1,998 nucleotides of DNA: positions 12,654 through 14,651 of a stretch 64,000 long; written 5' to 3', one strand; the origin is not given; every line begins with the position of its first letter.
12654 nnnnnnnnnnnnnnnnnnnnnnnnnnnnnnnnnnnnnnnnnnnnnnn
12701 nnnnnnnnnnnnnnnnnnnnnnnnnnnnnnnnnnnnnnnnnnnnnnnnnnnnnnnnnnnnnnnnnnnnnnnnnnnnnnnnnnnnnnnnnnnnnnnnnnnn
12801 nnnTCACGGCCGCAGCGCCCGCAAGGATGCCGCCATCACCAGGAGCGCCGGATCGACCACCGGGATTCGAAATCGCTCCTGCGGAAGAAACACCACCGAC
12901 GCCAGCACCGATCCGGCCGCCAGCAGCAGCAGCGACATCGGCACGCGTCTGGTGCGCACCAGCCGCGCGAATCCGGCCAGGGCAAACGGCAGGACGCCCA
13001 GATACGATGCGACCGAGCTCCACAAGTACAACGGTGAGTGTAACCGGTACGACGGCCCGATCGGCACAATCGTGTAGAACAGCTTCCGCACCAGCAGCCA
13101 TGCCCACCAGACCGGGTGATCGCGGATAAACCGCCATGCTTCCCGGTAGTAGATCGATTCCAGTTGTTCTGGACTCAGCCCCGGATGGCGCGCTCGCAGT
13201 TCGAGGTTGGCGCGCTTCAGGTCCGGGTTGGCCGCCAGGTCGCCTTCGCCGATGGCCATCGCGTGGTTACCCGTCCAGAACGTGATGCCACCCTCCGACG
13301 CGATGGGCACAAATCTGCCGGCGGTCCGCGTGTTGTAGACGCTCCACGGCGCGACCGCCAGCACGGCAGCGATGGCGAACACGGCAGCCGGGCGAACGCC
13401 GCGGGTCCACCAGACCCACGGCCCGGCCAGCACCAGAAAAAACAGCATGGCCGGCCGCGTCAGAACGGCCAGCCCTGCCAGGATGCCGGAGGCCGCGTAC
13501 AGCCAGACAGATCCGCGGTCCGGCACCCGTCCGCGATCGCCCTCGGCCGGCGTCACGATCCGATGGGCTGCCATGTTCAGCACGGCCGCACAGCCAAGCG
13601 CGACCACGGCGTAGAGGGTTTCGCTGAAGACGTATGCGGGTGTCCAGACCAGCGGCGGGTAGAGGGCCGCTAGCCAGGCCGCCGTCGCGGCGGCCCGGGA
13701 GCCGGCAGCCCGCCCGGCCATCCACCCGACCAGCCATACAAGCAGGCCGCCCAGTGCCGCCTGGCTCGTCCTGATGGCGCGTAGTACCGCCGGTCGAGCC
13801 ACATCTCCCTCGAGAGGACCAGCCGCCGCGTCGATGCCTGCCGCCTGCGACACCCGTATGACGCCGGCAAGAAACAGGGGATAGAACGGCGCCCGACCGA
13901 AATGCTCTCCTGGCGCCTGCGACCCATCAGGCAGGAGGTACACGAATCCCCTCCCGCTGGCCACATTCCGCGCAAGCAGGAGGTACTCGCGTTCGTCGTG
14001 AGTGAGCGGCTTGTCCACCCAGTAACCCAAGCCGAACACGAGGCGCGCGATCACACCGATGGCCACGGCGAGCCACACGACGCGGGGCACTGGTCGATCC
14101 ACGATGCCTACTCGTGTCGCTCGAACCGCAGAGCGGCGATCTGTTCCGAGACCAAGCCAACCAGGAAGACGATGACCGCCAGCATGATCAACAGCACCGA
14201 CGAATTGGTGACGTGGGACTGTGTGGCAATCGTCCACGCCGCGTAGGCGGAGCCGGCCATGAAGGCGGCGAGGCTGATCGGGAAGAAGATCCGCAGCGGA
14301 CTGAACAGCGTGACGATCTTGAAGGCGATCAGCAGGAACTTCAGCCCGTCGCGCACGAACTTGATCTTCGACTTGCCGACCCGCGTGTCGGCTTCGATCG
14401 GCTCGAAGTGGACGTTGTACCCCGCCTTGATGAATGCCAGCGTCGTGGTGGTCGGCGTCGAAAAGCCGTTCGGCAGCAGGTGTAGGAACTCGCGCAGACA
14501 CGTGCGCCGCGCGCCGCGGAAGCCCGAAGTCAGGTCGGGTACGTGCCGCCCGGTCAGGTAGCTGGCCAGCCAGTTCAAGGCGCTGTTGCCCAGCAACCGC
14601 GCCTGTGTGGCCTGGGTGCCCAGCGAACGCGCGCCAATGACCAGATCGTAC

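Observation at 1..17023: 17-kb, 15-gene translationally coupled envelope-glycan operon combining four Dpm1/GtrB/ArnC-type GT2s with two GT-C transferases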

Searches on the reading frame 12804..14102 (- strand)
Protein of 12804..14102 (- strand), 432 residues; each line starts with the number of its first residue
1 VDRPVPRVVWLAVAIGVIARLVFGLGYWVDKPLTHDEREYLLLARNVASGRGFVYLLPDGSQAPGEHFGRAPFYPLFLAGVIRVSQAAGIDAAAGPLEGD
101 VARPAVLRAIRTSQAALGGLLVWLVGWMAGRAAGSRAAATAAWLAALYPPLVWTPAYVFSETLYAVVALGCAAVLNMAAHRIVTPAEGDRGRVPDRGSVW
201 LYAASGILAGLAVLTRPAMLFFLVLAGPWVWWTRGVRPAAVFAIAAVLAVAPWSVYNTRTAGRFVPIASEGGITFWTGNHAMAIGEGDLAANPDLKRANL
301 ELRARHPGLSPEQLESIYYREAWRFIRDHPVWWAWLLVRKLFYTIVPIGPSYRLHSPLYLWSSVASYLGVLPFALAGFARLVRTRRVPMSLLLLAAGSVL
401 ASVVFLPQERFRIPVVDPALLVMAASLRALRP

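Call 18: find_homologous_proteins(query=window:12804-14102:-, max_evalue=0.001)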
Query window:12804-14102:- (432 aa): 1907 proteins with E <= 0.001 among 8000 candidates; the best 120 are listed.
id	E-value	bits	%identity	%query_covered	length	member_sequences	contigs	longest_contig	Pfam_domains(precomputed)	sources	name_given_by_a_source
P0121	2.5e-276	935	99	100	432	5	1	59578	-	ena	-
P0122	7.4e-162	557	65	100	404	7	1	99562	PF13231.13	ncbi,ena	-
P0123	1.9e-161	556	66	99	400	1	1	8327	-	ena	-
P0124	2.1e-161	556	66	99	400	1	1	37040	-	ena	-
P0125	2.2e-161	556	66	99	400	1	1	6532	-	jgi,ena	jgi:4-amino-4-deoxy-L-arabinose transferase-like glycosyltransferase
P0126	2.7e-161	556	66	99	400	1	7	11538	-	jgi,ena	-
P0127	3.6e-161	555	64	98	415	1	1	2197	-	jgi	-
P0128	4.3e-161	555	65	99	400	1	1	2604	-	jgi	-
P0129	5.0e-161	555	66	99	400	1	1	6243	-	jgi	jgi:4-amino-4-deoxy-L-arabinose transferase-like glycosyltransferase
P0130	9.5e-161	554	65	99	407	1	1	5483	PF13231.13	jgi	-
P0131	1.1e-160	554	65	99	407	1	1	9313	PF13231.13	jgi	jgi:4-amino-4-deoxy-L-arabinose transferase-like glycosyltransferase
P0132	4.0e-160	552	65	99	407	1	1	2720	PF13231.13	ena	-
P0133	7.0e-160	551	64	95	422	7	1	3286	-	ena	-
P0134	3.3e-159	549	65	99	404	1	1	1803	PF13231.13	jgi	jgi:4-amino-4-deoxy-L-arabinose transferase-like glycosyltransferase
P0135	9.2e-159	547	62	95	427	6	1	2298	PF13231.13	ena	-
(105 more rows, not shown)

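Call 24: search_solved_structures(query=A2, max_evalue=10)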
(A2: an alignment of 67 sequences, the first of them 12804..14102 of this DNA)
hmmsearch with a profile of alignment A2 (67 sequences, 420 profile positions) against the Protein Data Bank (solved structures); distinct sequences matched with E-value up to 10: 5.
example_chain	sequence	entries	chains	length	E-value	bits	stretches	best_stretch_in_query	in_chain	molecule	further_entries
5iji_A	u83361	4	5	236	0.49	12.2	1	344-412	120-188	Nitrate/nitrite sensor histidine kinase NarQ | Nitrate/nitrite sensor protein NarQ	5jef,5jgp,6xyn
6yue_A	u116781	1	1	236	0.49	12.2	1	344-412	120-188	Nitrate/nitrite sensor protein NarQ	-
5jeq_A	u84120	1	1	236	0.49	12.2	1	344-412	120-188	Nitrate/nitrite sensor protein NarQ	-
8ucj_i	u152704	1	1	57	0.96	11.3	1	4-46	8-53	Cytochrome c oxidase subunit 9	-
8uck_i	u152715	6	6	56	0.99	11.2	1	4-46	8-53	Cytochrome c oxidase subunit 9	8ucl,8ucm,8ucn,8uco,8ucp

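Call 31: predict_structure(alignment_id=A2)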
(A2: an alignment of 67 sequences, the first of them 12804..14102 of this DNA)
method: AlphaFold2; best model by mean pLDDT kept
length: 432 residues; sequences in the alignment: 67
mean_pLDDT: 85.6   pTM: 0.89
mean pLDDT of the five models: 85.6, 84.6, 84.5, 83.3, 83.0
residues with pLDDT >= 90: 248; 70-90: 121; 50-70: 40; < 50: 23
segments of 3 or more residues with pLDDT < 50: 269-289
pLDDT, mean of each block of 10 residues (from residue 1): 84 97 86 82 93 90 78 93 91 55 85 95 97 96 96 75 95 96 67 81 98 92 97 95 97 88 69 37 41 74 89 83 94 91 84 81 93 97 96 96 75 92 92 68
secondary structure, 60 per line:
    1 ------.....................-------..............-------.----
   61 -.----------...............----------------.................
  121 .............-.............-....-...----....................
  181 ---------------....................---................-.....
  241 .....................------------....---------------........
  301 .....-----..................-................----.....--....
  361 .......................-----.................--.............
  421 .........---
elements in order: H7-27 H35-48 H73-87 H104-133 H135-147 H149-152 H161-180 H196-215 H219-234 H236-261 H274-277 H293-305 H311-328 H330-345 H350-354 H357-383 H389-405 H408-429

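Call 34: fold_search(model_id=the predicted structure, library=pdb)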
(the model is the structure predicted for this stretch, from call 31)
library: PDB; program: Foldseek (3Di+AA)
matches with E <= 10: 296; with E <= 0.001: 16
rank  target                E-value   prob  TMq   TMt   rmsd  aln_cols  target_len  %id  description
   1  7e9s_A                1.7e-06  1.00  0.51  0.28  14.4       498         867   17  Archaeal oligosaccharyltransferase AglB from Archaeoglobus fulgidus in complex with an inhibitory peptide and a dolich (released 2021-09-08)
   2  9n9j_I                4.5e-06  1.00  0.51  0.33  14.8       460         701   12  Structure of a GRP94 folding intermediate engaged with a CCDC134- and FKBP11-bound secretory translocon (released 2025-11-19)
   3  3waj                  5.1e-06  1.00  0.54  0.32  13.2       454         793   17  Crystal structure of the Archaeoglobus fulgidus oligosaccharyltransferase (O29867_ARCFU) complex with Zn and sulfate (released 2013-10-30)
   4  5gmy_A                1.1e-05  1.00  0.54  0.30  14.0       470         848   16  Crystal structure of the Archaeoglobus fulgidus oligosaccharyltransferase (O29867_ARCFU) tethered with an acceptor pep (released 2017-02-01)
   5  3wak                  1.6e-05  1.00  0.54  0.29  14.0       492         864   16  Crystal structure of the Archaeoglobus fulgidus oligosaccharyltransferase (O29867_ARCFU) in the apo form (released 2013-10-30)
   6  8b6l_I                1.8e-05  1.00  0.53  0.36  14.5       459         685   12  Subtomogram average of the human Sec61-TRAP-OSTA-translocon (released 2022-12-07)
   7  5f15                  1.2e-04  1.00  0.44  0.36  15.9       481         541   15  Crystal Structure of ArnT from Cupriavidus metallidurans bound to Undecaprenyl phosphate (released 2016-02-17)
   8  8pn9_A                3.1e-04  1.00  0.54  0.38  14.4       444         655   11  Structure of human oligosaccharyltransferase OST-A complex bound to NGI-1 (released 2024-05-08)
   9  6gxc_A                3.5e-04  1.00  0.50  0.33  14.7       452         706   13  Bacterial oligosaccharyltransferase PglB in complex with an inhibitory peptide and a reactive lipid-linked oligosaccha (released 2018-11-14)
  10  8agb_A                3.6e-04  1.00  0.47  0.33  15.4       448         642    9  Structure of yeast oligosaccharylransferase complex with lipid-linked oligosaccharide bound (released 2022-12-07)
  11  6s7t_A                4.2e-04  1.00  0.54  0.34  14.5       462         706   12  Cryo-EM structure of human oligosaccharyltransferase complex OST-B (released 2019-12-18)
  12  8agc_A                4.8e-04  1.00  0.49  0.32  14.8       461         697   11  Structure of yeast oligosaccharylransferase complex with lipid-linked oligosaccharide and non-acceptor peptide bound (released 2022-12-07)
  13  6ftg_5                5.0e-04  1.00  0.51  0.36  15.4       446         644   12  Subtomogram average of OST-containing ribosome-translocon complexes from canine rough microsomal membranes (released 2018-03-21)
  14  8age_A                5.0e-04  1.00  0.47  0.33  12.1       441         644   10  Structure of yeast oligosaccharylransferase complex with acceptor peptide bound (released 2022-12-07)
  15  5ezm                  5.2e-04  1.00  0.42  0.35  15.3       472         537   16  Crystal Structure of ArnT from Cupriavidus metallidurans in the apo state (released 2016-02-17)
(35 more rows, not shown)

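Call 75: search_protein_families(library=pfam, alignment_id=A2, max_evalue=0.01)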
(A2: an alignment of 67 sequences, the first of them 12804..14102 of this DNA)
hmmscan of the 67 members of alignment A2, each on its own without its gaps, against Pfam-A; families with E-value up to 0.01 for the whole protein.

A. member 1, window:12804-14102:- (432 aa): 0 families

B. families by the number of members that match (of 67 scanned): 9 families
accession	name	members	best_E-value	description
PF13231.12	PMT_2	43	2.6e-08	Dolichyl-phosphate-mannose-protein mannosyltransferase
PF09594.16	GT87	10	4.2e-06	Glycosyltransferase family 87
PF02366.24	PMT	3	0.00018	Dolichyl-phosphate-mannose-protein mannosyltransferase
PF24709.1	DUF7670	3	0.0027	Domain of unknown function (DUF7670)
PF03901.23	Glyco_transf_22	2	3.5e-05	Alg9-like mannosyltransferase family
PF15971.10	Mannosyl_trans4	1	0.0046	DolP-mannose mannosyltransferase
PF19899.4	DUF6372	1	0.0055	Family of unknown function (DUF6372)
PF02516.20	STT3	1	0.0055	Oligosaccharyl transferase STT3, N-terminal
PF10716.14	NdhL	1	0.0085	NADH dehydrogenase transmembrane subunit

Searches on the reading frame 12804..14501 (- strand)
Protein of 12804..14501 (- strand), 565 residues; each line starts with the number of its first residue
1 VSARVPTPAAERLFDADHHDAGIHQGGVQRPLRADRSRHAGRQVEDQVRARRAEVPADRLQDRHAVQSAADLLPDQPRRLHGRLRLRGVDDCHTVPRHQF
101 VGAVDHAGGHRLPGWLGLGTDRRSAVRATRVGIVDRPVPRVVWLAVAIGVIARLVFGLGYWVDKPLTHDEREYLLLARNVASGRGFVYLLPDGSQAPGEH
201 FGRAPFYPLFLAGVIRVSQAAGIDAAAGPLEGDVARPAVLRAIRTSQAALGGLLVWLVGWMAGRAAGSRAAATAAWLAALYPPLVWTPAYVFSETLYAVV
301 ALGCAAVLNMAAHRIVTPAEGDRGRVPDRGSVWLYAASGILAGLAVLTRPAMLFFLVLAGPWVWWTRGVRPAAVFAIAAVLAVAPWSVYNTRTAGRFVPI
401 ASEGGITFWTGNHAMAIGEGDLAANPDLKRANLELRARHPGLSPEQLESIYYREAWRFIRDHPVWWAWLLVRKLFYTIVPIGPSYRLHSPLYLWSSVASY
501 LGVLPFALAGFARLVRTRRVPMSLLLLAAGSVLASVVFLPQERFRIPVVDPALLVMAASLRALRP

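Call 6: search_protein_families(library=pfam, proteins=[window:12804-14501:-], max_evalue=0.01)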
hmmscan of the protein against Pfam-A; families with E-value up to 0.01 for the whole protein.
window:12804-14501:- (565 aa): 0 families

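Call 9: search_protein_families(library=ncbifam, proteins=[window:12804-14237:-], max_evalue=0.001)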
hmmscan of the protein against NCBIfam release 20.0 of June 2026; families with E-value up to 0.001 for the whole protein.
window:12804-14237:- (477 aa): 0 families

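Call 12: search_solved_structures(query=window:12804-14237:-, max_evalue=10)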
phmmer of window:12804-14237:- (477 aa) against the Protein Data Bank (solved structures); distinct sequences matched with E-value up to 10: 3.
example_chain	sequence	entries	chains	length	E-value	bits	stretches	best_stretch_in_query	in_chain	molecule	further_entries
9npn_A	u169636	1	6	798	0.59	12.1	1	252-306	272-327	Glycoside hydrolase family 2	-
9nfe_A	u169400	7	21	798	0.6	12.1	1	252-306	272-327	Glycoside hydrolase family 2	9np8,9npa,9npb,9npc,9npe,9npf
9np9_A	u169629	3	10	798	0.6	12.1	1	252-306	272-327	Glycoside hydrolase family 2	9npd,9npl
